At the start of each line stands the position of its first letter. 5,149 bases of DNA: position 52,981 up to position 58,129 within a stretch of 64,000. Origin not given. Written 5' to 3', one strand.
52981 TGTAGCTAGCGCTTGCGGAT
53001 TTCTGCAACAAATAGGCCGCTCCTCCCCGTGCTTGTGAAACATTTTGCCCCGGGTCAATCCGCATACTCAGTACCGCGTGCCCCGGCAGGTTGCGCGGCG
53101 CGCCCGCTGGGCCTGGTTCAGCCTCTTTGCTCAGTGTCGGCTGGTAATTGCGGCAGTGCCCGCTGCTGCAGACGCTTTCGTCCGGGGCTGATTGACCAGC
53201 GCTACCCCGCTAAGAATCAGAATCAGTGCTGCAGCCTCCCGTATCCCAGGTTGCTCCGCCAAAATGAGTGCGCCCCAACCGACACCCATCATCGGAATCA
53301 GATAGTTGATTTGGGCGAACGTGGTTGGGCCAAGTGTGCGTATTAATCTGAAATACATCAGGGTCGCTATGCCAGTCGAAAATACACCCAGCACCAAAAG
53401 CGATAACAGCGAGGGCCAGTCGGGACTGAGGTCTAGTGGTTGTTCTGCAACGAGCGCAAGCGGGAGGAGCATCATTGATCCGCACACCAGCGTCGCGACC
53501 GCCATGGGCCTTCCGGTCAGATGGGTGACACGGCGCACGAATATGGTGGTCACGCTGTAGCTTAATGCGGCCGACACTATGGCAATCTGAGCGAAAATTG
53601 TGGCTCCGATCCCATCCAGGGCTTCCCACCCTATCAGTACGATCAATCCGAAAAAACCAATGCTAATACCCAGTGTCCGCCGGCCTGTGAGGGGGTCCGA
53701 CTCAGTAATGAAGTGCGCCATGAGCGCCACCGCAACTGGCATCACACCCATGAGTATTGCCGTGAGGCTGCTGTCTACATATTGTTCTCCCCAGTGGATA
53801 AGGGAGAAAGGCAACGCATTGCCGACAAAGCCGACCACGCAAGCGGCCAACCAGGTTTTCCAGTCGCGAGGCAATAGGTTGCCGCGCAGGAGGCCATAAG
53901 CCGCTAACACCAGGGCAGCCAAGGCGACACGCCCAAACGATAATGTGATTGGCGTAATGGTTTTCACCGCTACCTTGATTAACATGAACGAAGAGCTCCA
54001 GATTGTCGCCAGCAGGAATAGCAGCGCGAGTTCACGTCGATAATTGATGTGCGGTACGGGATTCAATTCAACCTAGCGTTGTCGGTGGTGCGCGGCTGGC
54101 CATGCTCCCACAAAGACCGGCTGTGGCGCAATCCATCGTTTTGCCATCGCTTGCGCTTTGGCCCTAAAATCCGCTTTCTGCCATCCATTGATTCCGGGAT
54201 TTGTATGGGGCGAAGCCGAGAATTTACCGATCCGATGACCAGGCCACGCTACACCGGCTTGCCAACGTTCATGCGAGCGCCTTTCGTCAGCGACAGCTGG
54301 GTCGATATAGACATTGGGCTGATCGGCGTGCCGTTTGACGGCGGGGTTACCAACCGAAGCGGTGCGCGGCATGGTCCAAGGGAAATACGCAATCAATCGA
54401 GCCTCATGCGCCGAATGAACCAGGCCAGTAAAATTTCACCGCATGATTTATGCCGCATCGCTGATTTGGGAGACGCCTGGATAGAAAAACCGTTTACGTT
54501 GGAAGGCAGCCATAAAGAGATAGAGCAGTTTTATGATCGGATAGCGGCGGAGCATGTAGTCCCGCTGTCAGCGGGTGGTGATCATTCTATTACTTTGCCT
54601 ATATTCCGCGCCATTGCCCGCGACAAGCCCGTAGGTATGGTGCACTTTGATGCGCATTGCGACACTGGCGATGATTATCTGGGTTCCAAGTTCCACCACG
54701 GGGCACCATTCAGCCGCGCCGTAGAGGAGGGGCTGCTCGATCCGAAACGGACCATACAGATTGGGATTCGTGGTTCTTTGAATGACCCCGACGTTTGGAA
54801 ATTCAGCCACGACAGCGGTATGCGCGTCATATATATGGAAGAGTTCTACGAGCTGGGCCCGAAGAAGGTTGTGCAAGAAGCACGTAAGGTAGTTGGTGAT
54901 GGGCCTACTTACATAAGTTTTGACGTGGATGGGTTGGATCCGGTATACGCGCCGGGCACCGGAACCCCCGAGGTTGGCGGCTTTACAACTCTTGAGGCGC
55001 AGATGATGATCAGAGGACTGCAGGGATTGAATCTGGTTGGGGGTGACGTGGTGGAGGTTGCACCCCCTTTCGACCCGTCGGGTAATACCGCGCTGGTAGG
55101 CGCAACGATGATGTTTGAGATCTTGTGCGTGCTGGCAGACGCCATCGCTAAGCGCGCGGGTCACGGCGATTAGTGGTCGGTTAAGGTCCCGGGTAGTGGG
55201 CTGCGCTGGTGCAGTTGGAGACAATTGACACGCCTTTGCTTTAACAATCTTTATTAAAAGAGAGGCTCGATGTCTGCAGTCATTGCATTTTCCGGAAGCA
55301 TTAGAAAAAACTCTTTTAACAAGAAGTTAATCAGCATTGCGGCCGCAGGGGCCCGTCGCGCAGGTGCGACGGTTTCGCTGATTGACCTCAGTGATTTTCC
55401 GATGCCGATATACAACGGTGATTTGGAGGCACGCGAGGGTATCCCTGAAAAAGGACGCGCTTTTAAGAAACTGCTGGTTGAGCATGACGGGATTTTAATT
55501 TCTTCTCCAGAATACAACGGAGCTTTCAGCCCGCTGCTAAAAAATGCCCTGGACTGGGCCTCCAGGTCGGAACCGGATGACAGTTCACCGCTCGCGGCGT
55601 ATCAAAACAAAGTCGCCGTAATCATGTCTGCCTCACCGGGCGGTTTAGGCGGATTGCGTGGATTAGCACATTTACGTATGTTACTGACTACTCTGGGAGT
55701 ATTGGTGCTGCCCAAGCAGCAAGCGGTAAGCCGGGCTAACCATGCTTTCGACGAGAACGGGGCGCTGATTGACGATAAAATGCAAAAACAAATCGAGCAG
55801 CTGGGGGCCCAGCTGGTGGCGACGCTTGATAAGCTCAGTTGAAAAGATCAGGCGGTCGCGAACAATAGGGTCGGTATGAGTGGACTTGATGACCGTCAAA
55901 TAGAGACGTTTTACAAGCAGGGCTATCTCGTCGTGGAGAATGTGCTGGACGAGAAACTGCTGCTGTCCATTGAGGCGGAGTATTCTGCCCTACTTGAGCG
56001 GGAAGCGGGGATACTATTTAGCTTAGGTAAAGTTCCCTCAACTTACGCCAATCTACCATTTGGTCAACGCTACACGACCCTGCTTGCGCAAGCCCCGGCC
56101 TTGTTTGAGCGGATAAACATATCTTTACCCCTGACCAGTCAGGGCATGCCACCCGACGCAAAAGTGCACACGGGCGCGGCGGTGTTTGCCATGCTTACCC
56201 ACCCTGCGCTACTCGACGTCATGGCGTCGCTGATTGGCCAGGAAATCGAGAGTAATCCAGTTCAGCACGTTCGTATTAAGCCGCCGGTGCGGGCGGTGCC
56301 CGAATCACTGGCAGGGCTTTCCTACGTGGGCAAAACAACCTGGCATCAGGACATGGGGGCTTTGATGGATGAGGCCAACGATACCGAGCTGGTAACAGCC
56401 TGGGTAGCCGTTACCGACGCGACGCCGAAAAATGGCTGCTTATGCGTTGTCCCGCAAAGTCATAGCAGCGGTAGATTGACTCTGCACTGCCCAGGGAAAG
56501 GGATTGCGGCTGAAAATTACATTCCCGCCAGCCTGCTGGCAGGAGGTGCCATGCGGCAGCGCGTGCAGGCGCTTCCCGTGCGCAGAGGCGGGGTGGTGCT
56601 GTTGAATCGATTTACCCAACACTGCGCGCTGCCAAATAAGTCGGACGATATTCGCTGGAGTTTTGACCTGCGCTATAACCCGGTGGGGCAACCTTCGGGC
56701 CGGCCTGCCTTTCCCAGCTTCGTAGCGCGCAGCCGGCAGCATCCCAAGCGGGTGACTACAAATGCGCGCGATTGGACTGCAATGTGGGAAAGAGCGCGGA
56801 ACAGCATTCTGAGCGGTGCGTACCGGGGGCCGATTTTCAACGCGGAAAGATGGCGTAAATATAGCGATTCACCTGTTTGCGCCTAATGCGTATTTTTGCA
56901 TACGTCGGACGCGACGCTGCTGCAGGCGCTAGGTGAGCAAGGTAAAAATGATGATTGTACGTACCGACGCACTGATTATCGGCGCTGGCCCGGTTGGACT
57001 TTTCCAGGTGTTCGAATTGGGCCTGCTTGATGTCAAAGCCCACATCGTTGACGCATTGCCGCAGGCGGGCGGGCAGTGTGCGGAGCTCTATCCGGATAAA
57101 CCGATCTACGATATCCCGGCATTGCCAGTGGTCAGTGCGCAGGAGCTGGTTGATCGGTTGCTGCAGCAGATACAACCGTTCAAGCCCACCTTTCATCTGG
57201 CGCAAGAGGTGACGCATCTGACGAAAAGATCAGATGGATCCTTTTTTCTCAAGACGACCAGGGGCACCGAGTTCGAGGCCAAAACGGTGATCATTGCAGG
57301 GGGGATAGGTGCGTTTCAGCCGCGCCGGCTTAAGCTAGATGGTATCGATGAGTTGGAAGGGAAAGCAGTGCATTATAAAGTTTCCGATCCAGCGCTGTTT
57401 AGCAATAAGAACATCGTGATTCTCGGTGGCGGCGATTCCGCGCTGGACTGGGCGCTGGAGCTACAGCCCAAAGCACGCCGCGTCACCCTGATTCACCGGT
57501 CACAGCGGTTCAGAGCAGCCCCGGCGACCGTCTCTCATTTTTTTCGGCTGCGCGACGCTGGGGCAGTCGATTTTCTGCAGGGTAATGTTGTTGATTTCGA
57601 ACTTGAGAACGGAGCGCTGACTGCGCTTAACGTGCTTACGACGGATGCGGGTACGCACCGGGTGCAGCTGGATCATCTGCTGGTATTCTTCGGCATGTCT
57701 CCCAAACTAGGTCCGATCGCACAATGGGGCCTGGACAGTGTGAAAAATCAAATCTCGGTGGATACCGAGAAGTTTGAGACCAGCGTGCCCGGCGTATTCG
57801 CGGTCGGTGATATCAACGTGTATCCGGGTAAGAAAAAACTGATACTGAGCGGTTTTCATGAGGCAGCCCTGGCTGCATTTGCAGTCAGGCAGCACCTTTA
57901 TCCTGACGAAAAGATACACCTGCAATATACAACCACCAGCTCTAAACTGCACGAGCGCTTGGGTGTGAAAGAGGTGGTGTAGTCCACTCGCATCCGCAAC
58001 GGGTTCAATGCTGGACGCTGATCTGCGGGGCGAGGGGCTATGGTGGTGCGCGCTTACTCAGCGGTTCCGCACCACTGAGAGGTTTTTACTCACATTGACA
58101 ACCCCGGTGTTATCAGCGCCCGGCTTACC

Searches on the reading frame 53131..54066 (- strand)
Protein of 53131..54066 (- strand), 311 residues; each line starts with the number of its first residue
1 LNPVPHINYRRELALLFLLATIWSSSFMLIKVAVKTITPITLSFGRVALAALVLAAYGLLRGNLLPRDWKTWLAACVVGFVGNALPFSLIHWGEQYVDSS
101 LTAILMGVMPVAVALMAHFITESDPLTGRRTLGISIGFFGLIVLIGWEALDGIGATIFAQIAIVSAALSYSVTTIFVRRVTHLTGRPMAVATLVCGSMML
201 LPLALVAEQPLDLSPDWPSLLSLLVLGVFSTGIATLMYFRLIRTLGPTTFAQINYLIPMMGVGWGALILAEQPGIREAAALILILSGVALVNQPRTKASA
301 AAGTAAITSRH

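Call 68: search_protein_families(library=pfam, proteins=[window:53131-54066:-], max_evalue=0.00001)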
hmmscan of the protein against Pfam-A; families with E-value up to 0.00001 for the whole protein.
window:53131-54066:- (311 aa): 1 family
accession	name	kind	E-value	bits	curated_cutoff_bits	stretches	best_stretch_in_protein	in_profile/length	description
PF00892.27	EamA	-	3.1e-39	134.8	28.2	2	13-145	4-134/135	EamA-like transporter family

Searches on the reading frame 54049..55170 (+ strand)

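Call 68: search_protein_families(library=pfam, proteins=[window:54049-55170:+], max_evalue=0.00001)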
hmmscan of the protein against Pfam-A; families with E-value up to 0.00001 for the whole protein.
window:54049-55170:+ (374 aa): 1 family
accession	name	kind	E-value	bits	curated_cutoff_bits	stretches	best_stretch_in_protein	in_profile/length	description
PF00491.26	Arginase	-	8.3e-90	301.5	22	1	88-359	2-279/280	Arginase family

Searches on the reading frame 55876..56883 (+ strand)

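Call 68: search_protein_families(library=pfam, proteins=[window:55876-56883:+], max_evalue=0.00001)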
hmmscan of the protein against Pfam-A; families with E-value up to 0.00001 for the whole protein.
window:55876-56883:+ (336 aa): 1 family
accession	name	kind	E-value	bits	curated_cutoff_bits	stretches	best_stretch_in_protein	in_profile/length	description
PF05721.19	PhyH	-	1.3e-22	81.6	22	1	12-260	1-211/213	Phytanoyl-CoA dioxygenase (PhyH)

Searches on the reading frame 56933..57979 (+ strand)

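Call 68: search_protein_families(library=pfam, proteins=[window:56933-57979:+], max_evalue=0.00001)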
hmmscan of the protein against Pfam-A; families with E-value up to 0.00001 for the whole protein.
window:56933-57979:+ (349 aa): 4 families
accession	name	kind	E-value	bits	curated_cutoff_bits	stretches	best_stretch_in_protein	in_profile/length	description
PF07992.20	Pyr_redox_2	-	1.5e-24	87.4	26.1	1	12-298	2-278/291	Pyridine nucleotide-disulphide oxidoreductase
PF13738.12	Pyr_redox_3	-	9.4e-24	84.6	30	1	69-292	80-305/305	Pyridine nucleotide-disulphide oxidoreductase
PF03486.20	HI0933_like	-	1.3e-09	38.3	50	0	68-124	107-164/244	HI0933-like protein Rossmann domain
PF00070.33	Pyr_redox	-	3.8e-08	34.2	22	1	160-202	1-44/82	Pyridine nucleotide-disulphide oxidoreductase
